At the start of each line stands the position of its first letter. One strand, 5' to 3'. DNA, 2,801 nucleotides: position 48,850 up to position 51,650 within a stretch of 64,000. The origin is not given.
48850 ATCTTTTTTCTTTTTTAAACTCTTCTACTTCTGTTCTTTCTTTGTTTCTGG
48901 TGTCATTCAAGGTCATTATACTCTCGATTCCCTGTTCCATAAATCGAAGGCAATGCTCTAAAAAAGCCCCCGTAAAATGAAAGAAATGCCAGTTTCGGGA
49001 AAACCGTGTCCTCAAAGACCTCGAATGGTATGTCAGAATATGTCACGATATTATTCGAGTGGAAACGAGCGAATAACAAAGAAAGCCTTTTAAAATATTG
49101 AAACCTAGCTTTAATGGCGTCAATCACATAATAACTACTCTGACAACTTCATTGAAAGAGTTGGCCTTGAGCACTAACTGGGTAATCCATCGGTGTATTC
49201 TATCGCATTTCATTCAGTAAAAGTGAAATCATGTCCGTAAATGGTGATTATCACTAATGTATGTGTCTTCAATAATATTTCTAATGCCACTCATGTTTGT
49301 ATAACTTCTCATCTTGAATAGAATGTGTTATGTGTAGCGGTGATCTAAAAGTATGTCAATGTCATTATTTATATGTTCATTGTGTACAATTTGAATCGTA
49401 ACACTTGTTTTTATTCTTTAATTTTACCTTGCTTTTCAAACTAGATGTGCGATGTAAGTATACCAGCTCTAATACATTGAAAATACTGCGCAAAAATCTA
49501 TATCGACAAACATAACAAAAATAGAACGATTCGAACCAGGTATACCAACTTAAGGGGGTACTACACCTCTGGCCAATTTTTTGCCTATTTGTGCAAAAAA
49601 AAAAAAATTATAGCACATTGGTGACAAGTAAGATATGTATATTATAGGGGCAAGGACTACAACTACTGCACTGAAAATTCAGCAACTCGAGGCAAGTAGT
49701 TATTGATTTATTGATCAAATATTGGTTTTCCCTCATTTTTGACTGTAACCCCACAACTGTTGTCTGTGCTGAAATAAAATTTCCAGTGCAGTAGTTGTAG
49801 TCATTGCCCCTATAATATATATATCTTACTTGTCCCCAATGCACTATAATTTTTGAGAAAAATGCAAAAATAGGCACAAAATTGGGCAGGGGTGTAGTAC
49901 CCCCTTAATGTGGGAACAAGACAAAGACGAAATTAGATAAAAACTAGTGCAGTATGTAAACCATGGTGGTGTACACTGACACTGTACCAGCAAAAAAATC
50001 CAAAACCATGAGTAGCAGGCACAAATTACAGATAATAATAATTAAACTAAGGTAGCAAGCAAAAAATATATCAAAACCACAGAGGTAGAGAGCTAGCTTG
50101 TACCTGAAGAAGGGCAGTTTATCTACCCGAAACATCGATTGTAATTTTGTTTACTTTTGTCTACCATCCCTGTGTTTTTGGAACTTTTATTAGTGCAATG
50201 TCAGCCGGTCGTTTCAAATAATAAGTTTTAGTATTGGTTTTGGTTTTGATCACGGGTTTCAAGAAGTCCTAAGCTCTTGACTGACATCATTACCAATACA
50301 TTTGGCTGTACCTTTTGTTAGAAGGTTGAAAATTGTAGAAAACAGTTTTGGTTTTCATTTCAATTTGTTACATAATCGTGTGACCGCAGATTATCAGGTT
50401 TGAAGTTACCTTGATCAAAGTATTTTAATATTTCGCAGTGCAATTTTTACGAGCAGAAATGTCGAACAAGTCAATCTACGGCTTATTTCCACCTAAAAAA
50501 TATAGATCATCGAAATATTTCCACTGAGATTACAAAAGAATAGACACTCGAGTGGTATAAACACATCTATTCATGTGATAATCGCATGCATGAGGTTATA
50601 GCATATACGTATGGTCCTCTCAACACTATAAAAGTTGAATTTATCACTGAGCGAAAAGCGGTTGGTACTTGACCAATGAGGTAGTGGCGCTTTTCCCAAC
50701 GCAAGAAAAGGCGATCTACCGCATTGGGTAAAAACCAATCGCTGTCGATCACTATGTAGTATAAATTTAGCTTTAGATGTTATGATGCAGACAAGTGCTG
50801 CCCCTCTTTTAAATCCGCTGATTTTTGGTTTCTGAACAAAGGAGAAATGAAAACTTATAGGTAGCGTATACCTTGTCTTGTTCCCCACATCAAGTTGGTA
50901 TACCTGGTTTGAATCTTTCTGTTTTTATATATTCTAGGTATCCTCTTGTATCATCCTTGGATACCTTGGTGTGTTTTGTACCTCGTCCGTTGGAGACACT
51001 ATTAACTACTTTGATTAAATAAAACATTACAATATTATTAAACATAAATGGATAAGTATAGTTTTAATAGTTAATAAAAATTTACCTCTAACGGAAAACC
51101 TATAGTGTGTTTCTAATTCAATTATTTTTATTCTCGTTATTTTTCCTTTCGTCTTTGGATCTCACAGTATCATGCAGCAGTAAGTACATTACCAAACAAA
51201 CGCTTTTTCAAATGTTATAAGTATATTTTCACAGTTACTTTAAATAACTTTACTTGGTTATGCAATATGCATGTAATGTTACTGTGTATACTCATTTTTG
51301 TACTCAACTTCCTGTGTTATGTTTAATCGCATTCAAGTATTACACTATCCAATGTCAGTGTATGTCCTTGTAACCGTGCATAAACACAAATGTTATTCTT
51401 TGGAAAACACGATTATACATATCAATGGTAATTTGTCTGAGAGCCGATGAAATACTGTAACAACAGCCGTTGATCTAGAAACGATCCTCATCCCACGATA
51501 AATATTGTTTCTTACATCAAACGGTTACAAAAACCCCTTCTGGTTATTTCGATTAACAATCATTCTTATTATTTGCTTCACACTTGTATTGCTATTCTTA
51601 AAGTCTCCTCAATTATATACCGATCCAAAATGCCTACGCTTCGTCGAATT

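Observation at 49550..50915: Second, unrelated TTAA-flanked MITE with the same GGG...CCC end logic, plus a near-empty paralogous site 1 kb away on the opposite strand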

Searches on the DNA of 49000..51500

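Call 63: search_rna_families(source=window, start=49000, end=51500, threshold=evalue, max_evalue=1)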
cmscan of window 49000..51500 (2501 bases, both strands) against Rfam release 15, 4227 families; matches with E-value up to 1: 0.
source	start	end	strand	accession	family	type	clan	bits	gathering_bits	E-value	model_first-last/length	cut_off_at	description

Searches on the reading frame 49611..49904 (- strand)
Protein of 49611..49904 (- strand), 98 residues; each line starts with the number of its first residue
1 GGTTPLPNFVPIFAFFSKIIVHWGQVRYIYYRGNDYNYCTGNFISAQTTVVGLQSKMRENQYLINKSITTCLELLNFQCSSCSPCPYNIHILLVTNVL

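Call 43: find_homologous_proteins(query=window:49611-49904:-, max_evalue=0.001)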
Query seq(98 aa): no candidate shares three 5-residue words with the query. No homologue found.
